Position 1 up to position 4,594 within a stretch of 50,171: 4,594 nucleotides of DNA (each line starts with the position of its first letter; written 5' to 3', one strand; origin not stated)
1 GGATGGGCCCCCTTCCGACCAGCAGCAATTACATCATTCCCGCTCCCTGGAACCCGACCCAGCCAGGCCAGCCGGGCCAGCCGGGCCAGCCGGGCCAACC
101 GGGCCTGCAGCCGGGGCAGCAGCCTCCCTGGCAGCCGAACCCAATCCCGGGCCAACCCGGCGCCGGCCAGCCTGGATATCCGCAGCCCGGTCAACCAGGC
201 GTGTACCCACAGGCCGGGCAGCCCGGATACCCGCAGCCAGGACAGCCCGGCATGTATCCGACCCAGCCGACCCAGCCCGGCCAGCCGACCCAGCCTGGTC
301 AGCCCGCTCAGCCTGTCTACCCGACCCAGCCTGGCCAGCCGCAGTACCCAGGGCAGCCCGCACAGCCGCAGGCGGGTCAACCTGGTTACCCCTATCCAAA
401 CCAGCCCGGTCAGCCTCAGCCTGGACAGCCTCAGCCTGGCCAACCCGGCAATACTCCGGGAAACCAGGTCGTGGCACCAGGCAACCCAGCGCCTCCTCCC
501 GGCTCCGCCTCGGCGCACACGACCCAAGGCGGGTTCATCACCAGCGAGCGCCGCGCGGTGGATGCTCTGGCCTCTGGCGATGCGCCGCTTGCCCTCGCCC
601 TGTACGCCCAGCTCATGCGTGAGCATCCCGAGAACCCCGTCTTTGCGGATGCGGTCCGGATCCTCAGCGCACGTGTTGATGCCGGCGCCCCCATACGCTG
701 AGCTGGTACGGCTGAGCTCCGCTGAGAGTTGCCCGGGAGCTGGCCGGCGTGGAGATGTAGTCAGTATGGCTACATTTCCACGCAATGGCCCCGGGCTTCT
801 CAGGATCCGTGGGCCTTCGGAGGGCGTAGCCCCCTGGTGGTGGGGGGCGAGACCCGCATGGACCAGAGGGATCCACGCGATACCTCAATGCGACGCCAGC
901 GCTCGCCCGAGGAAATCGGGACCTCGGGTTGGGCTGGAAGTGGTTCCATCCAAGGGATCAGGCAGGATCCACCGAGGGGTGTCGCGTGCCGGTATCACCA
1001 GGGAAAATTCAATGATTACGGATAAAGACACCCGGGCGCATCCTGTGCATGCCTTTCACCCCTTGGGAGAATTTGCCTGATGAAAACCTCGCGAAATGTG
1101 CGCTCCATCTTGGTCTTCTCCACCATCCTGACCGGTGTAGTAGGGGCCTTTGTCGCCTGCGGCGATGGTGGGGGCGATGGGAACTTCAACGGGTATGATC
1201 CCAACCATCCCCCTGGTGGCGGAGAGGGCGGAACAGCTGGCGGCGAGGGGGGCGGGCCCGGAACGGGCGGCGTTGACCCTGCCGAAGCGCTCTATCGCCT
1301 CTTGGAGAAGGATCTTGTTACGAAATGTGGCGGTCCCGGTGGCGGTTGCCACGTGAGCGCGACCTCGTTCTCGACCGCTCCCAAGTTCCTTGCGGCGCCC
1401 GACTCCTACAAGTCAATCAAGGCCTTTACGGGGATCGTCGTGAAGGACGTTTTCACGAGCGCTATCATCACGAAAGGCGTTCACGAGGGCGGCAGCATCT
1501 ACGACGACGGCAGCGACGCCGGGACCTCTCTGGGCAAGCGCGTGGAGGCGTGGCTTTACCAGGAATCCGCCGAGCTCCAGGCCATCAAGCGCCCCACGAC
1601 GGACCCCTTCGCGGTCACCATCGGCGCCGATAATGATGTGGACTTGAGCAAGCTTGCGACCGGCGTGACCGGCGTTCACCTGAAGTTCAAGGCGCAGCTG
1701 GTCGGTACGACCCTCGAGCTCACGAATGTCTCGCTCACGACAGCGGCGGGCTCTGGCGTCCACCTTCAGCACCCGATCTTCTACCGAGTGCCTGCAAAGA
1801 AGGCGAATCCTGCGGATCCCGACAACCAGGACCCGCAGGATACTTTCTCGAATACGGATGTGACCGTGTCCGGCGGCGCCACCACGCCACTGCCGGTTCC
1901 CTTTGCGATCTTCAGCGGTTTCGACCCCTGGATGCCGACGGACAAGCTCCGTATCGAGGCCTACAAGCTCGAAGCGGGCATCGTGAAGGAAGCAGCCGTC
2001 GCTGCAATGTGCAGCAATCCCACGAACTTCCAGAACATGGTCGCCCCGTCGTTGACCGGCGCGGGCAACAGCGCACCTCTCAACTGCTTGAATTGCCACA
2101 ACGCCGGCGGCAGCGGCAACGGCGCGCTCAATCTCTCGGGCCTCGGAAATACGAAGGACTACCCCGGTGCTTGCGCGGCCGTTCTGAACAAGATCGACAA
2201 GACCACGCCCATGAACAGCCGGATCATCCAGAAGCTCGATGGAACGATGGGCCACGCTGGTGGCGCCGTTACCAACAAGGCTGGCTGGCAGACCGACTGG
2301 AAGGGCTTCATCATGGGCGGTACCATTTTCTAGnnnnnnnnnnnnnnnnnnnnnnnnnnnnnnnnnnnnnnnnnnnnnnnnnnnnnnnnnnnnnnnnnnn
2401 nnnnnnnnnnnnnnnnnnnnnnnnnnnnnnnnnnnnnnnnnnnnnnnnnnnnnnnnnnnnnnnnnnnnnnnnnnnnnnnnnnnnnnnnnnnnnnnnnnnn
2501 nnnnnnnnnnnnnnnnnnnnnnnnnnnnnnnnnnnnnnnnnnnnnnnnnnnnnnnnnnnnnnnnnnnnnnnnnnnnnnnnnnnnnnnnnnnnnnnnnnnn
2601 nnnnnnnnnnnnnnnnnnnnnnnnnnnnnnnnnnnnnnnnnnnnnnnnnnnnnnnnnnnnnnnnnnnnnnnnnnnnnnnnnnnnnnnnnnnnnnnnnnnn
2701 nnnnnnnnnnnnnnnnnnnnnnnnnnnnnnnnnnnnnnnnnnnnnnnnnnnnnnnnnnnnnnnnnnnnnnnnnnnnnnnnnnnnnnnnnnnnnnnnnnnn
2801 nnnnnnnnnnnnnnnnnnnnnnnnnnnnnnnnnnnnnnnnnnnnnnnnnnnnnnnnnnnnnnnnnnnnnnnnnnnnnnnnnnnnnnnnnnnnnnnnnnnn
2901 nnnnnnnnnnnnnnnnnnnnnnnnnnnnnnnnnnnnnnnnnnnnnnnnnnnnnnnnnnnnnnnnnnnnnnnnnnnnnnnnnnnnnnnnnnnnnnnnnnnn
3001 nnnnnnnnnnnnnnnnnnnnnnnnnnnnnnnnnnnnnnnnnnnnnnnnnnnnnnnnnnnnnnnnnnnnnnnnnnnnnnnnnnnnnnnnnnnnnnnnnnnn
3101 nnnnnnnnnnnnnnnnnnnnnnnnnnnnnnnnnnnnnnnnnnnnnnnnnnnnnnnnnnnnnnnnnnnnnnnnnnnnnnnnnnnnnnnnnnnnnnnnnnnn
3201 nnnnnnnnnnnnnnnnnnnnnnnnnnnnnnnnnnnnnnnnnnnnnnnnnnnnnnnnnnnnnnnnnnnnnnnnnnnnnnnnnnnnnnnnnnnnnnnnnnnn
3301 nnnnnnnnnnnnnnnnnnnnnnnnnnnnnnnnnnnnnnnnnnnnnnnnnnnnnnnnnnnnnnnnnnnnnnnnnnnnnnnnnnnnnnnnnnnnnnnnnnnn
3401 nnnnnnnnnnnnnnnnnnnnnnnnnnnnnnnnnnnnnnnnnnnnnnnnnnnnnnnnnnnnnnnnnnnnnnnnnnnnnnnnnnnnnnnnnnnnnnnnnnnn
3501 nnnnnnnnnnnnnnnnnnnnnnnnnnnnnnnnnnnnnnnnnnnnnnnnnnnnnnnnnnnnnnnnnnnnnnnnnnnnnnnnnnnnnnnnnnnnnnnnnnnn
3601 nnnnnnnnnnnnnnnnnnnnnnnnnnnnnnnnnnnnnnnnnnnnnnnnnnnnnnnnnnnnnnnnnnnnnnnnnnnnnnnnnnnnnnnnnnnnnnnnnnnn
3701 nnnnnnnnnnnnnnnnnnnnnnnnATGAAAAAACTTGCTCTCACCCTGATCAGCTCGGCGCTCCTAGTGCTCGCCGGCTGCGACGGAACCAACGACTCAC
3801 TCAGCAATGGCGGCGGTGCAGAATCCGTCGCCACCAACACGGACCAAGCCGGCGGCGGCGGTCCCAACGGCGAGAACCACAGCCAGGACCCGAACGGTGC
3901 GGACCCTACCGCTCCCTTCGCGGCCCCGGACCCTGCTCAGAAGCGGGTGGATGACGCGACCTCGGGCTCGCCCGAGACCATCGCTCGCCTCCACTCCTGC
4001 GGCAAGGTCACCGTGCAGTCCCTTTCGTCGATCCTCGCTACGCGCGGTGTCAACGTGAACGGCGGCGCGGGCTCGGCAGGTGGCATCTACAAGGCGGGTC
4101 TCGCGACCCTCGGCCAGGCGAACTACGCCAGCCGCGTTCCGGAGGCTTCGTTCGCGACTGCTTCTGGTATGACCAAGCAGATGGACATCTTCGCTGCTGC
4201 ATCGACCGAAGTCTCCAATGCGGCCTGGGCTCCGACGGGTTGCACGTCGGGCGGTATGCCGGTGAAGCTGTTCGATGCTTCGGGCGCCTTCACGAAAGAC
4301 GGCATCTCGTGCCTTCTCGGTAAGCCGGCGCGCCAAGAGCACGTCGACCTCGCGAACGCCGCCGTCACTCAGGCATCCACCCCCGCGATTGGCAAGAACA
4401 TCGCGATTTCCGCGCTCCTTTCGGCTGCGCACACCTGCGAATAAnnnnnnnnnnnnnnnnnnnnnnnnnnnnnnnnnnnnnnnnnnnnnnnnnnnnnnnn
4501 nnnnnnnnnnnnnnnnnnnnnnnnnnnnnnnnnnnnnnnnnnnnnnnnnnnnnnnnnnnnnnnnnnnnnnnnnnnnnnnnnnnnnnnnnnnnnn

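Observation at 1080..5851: Planctomycete-style secreted gene set: apparently split DUF1592/DUF1588-like CXXCH proteins plus TAT-dependent DUF1552-like partner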

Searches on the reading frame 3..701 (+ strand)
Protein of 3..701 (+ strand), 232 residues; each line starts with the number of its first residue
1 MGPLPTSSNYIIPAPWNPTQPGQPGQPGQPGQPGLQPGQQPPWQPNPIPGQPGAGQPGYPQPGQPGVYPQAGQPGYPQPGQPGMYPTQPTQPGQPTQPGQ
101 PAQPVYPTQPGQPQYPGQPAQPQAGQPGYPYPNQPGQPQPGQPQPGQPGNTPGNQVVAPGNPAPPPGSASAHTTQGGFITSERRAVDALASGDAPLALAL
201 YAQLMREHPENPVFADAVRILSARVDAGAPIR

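Call 3: search_protein_families(library=pfam, proteins=[window:3-701:+], max_evalue=1)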
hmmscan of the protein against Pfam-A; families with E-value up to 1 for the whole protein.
window:3-701:+ (232 aa): 1 family
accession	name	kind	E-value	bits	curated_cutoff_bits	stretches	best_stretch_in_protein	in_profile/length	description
PF14559.12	TPR_19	-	0.052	14.3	25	1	188-212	1-25/68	Tetratricopeptide repeat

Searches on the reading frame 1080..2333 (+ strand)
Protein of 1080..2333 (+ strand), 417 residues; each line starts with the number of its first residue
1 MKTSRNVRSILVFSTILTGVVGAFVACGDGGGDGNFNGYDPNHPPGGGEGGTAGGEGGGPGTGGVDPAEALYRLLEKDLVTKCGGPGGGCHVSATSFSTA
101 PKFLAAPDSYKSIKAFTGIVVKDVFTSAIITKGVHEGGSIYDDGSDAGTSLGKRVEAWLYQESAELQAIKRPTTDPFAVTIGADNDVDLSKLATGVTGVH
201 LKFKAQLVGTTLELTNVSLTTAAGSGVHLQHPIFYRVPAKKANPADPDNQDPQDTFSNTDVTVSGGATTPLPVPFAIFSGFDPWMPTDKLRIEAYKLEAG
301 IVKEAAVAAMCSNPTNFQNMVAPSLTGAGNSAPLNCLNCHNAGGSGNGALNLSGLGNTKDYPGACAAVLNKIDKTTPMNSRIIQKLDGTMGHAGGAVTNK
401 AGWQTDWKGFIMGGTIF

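Call 3: search_protein_families(library=pfam, proteins=[window:1080-2333:+], max_evalue=1)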
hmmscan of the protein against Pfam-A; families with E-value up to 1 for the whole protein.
window:1080-2333:+ (417 aa): 0 families

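Call 4: search_protein_families(library=ncbifam, proteins=[window:1080-2333:+], max_evalue=1)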
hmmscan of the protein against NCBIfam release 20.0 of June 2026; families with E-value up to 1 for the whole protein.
window:1080-2333:+ (417 aa): 0 families

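Call 12: find_homologous_proteins(query=window:1080-2333:+)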
Query window:1080-2333:+ (417 aa): 25 proteins with E <= 0.001 among 8000 candidates.
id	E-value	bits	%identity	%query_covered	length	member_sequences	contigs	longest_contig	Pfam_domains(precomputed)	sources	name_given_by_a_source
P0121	1.2e-256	870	92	100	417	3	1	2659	-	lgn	-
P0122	1.7e-234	797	84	100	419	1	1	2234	-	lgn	-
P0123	1.9e-201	688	76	100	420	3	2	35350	-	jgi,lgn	jgi:hypothetical protein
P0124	1.2e-190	652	71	100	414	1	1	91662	-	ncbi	-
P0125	6.6e-184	630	69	100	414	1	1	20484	-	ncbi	-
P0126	5.4e-140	485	57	100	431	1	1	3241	-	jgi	jgi:hypothetical protein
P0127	4.3e-138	479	63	84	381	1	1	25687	-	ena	-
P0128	1.4e-117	412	50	98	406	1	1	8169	-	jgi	jgi:hypothetical protein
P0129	2.6e-117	411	59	83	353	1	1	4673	-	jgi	jgi:hypothetical protein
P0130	8.0e-115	402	53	83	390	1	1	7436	-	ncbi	-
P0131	2.9e-110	387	50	86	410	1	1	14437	-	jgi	jgi:hypothetical protein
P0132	1.4e-80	290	48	81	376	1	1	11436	-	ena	-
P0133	7.6e-68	248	43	80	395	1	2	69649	-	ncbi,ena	-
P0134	1.8e-66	243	43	80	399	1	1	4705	-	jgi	jgi:hypothetical protein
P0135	2.1e-66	243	43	80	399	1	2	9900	-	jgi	jgi:hypothetical protein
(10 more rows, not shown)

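Call 26: search_protein_families(library=pfam, alignment_id=A2, max_evalue=5)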
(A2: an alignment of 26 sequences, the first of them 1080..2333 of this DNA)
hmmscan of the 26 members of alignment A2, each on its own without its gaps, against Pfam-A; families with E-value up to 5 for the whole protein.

A. member 1, window:1080-2333:+ (417 aa): 0 families

B. families by the number of members that match (of 26 scanned): 9 families
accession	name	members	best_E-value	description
PF13442.11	Cytochrome_CBB3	12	0.00016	Cytochrome C oxidase, cbb3-type, subunit III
PF00034.26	Cytochrom_C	5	0.006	Cytochrome c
PF09699.15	Paired_CXXCH_1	4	0.025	Doubled CXXCH motif (Paired_CXXCH_1)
PF05647.16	Epiglycanin_TR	3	0.031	Tandem-repeating region of mucin, epiglycanin-like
PF14495.11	Cytochrom_C550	2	0.0016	Cytochrome c-550 domain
PF16341.10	DUF4971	2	0.0097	Domain of unknown function (DUF4971)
PF22113.1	Mtrc-MtrF_II-IV_dom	1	0.2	Outer membrane cytochrome MtrC/MtrF-like, domains II/IV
PF21563.3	Mcp40H-20_sensor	1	0.33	Methyl-accepting chemotaxis sensory transducer, class 40H, sensor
PF06112.16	Herpes_capsid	1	4.8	Gammaherpesvirus capsid protein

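Call 38: search_solved_structures(query=A2, max_evalue=1)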
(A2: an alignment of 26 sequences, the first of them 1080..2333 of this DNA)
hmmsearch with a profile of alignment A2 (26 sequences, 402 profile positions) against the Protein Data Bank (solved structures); distinct sequences matched with E-value up to 1: 6.
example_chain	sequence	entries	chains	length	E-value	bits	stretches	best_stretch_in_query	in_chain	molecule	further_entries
7r73_G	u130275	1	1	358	0.094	14.8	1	296-359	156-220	Glycoprotein 120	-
5t33_G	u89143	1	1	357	0.094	14.8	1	296-359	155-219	RHPA gp120 core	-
7vzg_c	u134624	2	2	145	0.18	13.9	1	297-342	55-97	Cytochrome c domain-containing protein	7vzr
6h5l_B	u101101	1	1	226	0.19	13.8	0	314-341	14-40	Conserved hypothetical cytochrome protein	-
8q1w_A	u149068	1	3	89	0.59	12.2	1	314-339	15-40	Putative lipoprotein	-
9g83_v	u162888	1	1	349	0.64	12.1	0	314-336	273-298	Cbb3-type cytochrome c oxidase subunit CcoP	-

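Call 40: search_protein_representatives(alignment_id=A2)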
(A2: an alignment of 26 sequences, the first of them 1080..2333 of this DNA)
Query: 26 sequences, 402 profile positions. Proteins with E-value up to 0.001 (for the whole library): 975; up to 1e-10: 469; up to 1e-30: 192. The best 150 are listed.
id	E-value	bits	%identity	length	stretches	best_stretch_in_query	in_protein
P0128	8.0e-171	584.8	-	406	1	5-402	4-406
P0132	5.7e-136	470.1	-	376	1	21-397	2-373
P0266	1.5e-127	442.3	-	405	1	5-394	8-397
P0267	3.4e-123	428.0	-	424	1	4-399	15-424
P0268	2.3e-119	415.4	-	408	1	5-402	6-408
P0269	2.9e-117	408.5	-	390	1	15-394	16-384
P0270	8.4e-116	403.6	-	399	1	10-387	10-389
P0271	1.7e-114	399.3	-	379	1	21-399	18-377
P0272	2.0e-114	399.1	-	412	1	6-399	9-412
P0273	5.9e-114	397.6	-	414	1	10-399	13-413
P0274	2.6e-113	395.5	-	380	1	5-402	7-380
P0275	8.1e-112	390.5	-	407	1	15-399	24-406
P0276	3.1e-111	388.6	-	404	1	7-402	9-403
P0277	3.7e-110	385.1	-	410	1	6-399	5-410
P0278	6.5e-110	384.3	-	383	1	10-399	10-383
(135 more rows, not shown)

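Call 69: predict_structure(alignment_id=A2)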
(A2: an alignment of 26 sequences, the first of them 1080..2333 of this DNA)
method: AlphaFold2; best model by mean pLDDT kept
length: 417 residues; sequences in the alignment: 26
mean_pLDDT: 74.1   pTM: 0.43
mean pLDDT of the five models: 74.1, 72.2, 70.0, 67.3, 66.7
residues with pLDDT >= 90: 88; 70-90: 228; 50-70: 29; < 50: 72
segments of 3 or more residues with pLDDT < 50: 1-64, 302-307
pLDDT, mean of each block of 10 residues (from residue 1): 31 29 25 27 30 28 64 89 77 77 86 82 80 67 65 89 75 90 93 83 94 93 81 90 84 77 83 83 90 82 47 89 90 84 62 85 85 85 83 82 92 86
secondary structure, 60 per line:
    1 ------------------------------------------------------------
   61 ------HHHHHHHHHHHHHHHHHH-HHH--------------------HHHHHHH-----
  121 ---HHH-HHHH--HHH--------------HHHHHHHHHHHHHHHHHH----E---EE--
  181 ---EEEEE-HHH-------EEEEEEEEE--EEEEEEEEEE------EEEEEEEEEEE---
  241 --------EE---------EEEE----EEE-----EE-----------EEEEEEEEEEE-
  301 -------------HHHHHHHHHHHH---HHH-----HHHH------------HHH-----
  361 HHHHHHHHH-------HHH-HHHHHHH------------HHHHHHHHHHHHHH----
elements in order: H67-84 H109-115 H128-131 H151-168 E184-188 E200-208 E211-220 E227-237 E260-263 E268-270 E289-299 H314-325 H337-340 H361-369 H381-387 H400-413

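Call 87: fold_search(model_id=the predicted structure, library=pdb)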
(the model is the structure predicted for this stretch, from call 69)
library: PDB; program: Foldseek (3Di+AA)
matches with E <= 10: 581; with E <= 0.001: 0
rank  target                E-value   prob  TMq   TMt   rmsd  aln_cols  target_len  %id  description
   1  5u58_D                3.2e-03  0.18  0.08  0.15  19.6       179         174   13  Psf4 in complex with Fe2+ and (R)-2-HPP (released 2017-01-04)
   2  5u58_C                5.1e-03  0.16  0.08  0.16  19.5       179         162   11  Psf4 in complex with Fe2+ and (R)-2-HPP (released 2017-01-04)
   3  5u57_A                6.1e-03  0.12  0.08  0.12  19.7       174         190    9  Psf4 in complex with Fe2+ and (S)-2-HPP (released 2017-01-04)
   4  8k4a_H                6.4e-03  0.15  0.10  0.12  18.7       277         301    9  Structure of Banna virus core (released 2024-03-27)
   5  8k42_H                7.2e-03  0.20  0.11  0.14  18.9       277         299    9  Structure of full Banna virus (released 2024-03-27)
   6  8k42_C                7.2e-03  0.14  0.10  0.12  18.8       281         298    8  Structure of full Banna virus (released 2024-03-27)
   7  2f4p_A                2.4e-02  0.06  0.07  0.11  15.9       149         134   10  Crystal structure of a cupin-like protein (tm1010) from thermotoga maritima msb8 at 1.90 A resolution (released 2006-01-24)
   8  9qpq_H                2.6e-02  0.85  0.12  0.20   9.2       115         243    7  The structure of the COPI leaf bound to GOLPH3 (released 2025-10-22)
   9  3p1i_C                3.1e-02  0.21  0.10  0.20  16.5       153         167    7  Ligand binding domain of human ephrin type-B receptor 3 (released 2011-01-19)
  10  7eym_B                3.6e-02  0.18  0.08  0.24  16.4       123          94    9  Crystal structure of Vibrio cholerae ppnP (released 2022-02-09)
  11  7eym_A                4.3e-02  0.23  0.09  0.27  16.2       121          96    9  Crystal structure of Vibrio cholerae ppnP (released 2022-02-09)
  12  4et7                  6.5e-02  0.12  0.09  0.17  16.6       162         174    6  Crystal structure of Eph receptor 5 (released 2013-05-22)
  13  4yrd_A                6.5e-02  0.10  0.10  0.11  16.5       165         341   11  Crystal structure of CapF with inhibitor 3-isopropenyl-tropolone (released 2015-10-21)
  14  9uyn_A                6.9e-02  0.35  0.13  0.16  16.6       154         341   13  Cryo-EM structure of the G protein-coupled receptor 1 (GPR1) bound to beta-arrestin 1 in ligand-free state (released 2025-11-19)
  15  2y64_A                6.9e-02  0.06  0.07  0.12  16.2       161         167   13  Xylopentaose binding mutated (X-2 L110F) CBM4-2 Carbohydrate Binding Module from a Thermostable Rhodothermus marinus X (released 2012-03-07)
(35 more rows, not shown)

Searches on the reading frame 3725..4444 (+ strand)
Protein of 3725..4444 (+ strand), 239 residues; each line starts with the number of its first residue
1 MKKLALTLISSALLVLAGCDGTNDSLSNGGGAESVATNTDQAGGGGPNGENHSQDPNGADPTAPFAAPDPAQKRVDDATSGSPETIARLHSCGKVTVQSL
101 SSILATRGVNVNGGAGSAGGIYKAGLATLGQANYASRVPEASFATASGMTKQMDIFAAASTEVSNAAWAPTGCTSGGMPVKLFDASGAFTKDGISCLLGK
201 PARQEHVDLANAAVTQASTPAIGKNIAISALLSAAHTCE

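Call 3: search_protein_families(library=pfam, proteins=[window:3725-4444:+], max_evalue=1)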
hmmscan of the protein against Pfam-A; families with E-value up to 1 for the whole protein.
window:3725-4444:+ (239 aa): 1 family
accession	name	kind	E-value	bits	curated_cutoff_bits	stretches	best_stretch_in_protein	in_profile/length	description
PF24381.1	DUF7537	-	0.5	10.3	31.7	1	7-50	4-43/258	Family of unknown function (DUF7537)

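Call 4: search_protein_families(library=ncbifam, proteins=[window:3725-4444:+], max_evalue=1)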
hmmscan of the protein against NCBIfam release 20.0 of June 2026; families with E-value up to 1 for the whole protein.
window:3725-4444:+ (239 aa): 2 families
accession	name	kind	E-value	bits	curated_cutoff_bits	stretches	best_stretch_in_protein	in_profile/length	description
NF045774.1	cytochro_C551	exception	0.094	12.7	118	1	1-34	1-34/110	cytochrome c551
NF038215.1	acineto_lipo_PV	hypoth_equivalog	0.11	12.3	33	1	2-24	1-23/55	NF038215 family lipoprotein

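Call 76: search_protein_families(library=pfam, alignment_id=A5, max_evalue=1)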
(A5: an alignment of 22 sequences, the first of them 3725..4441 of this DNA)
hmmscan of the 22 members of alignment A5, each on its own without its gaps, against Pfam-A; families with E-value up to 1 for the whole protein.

A. member 1, window:3725-4441:+ (239 aa): 1 family
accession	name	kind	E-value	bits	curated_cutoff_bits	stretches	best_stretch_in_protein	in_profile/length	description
PF24381.1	DUF7537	-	0.5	10.3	31.7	1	7-50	4-43/258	Family of unknown function (DUF7537)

B. families by the number of members that match (of 22 scanned): 8 families
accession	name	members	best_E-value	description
PF03458.18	Gly_transporter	2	0.028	Glycine transporter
PF16014.10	SAP130_C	1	0.02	Histone deacetylase complex subunit SAP130 C-terminus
PF16386.10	DUF4995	1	0.022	Domain of unknown function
PF24052.1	Phage_lipoprotein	1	0.083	Phage lipoprotein family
PF18672.6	PilZN1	1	0.17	N-terminal PilZ-like domain PilZN1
PF16940.10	Tic110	1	0.2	Chloroplast envelope transporter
PF08139.17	LPAM_1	1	0.23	Prokaryotic membrane lipoprotein lipid attachment site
PF24381.1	DUF7537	1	0.5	Family of unknown function (DUF7537)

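Call 77: search_solved_structures(query=A5, max_evalue=5)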
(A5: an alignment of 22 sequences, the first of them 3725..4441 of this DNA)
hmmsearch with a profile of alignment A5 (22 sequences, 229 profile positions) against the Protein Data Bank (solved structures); distinct sequences matched with E-value up to 5: 5.
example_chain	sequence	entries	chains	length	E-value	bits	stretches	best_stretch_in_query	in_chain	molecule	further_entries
8pa0_B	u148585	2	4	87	0.46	13.2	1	30-79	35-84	Heat shock protein beta-7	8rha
7w8a_A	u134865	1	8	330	0.74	12.6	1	105-142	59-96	lactate dehydrogenase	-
8ieb_A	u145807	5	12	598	0.94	12.2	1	46-118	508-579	Probable G-protein coupled receptor 156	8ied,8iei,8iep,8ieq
9rdk_D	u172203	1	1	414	1.5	11.6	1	67-103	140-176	STAGA complex 65 subunit gamma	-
8h7g_I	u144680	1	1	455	1.7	11.4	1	67-103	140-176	STAGA complex 65 subunit gamma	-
